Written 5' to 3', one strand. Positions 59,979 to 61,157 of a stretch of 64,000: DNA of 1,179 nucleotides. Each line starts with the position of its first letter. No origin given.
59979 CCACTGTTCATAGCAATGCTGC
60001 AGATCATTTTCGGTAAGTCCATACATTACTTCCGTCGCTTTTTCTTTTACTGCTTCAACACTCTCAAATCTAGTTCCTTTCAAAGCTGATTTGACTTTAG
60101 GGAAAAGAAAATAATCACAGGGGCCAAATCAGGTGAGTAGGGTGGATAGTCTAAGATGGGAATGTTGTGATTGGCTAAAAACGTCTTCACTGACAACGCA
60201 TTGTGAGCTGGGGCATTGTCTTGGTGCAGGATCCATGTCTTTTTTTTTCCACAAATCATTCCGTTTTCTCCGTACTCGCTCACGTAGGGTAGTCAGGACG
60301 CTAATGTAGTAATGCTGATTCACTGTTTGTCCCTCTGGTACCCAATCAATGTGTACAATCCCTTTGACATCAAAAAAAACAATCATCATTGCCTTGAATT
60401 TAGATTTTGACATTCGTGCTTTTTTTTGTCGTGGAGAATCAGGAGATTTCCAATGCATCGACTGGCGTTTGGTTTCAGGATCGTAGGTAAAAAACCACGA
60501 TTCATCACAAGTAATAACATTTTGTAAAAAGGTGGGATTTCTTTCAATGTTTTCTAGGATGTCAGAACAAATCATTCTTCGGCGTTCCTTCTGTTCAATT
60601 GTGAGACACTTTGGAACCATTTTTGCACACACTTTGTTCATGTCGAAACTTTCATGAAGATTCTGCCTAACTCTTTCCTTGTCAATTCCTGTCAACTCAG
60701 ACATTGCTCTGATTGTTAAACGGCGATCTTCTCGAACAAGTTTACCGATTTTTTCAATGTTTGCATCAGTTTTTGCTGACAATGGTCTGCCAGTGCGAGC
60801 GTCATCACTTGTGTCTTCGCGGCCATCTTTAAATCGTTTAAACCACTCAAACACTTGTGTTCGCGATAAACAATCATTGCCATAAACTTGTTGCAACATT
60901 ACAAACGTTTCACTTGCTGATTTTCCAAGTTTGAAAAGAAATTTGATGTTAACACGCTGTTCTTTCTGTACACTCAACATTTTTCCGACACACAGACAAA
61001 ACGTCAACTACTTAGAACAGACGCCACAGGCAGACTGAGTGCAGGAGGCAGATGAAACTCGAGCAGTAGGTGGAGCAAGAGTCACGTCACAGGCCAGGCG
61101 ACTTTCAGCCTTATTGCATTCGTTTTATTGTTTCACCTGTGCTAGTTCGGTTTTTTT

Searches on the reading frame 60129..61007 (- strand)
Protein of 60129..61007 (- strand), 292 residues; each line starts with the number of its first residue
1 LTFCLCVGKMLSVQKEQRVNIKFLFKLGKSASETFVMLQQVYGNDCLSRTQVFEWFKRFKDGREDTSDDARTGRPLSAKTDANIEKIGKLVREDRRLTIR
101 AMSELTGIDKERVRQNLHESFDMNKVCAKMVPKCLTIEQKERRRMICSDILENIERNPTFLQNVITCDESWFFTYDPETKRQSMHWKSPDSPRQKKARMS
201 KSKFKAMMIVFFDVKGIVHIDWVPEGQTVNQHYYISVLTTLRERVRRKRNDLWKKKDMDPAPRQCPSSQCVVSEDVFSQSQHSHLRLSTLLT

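Call 18: search_protein_families(library=pfam, proteins=[window:60129-61007:-], max_evalue=0.01)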
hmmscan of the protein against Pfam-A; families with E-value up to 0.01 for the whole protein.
window:60129-61007:- (292 aa): 4 families
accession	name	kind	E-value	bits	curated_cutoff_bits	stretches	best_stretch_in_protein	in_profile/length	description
PF01359.24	Transposase_1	-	3.5e-16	59.3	24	1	177-254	2-79/80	Transposase (partial DDE domain)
PF17906.7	HTH_48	-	3.2e-12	46.8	24.1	1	18-62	5-49/50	HTH domain in Mos1 transposase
PF13565.12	HTH_32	-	0.00098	20.1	33.7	1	52-112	2-68/73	Homeodomain-like domain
PF13551.12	HTH_29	-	0.0021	18.5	28.1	0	46-83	23-61/64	Winged helix-turn helix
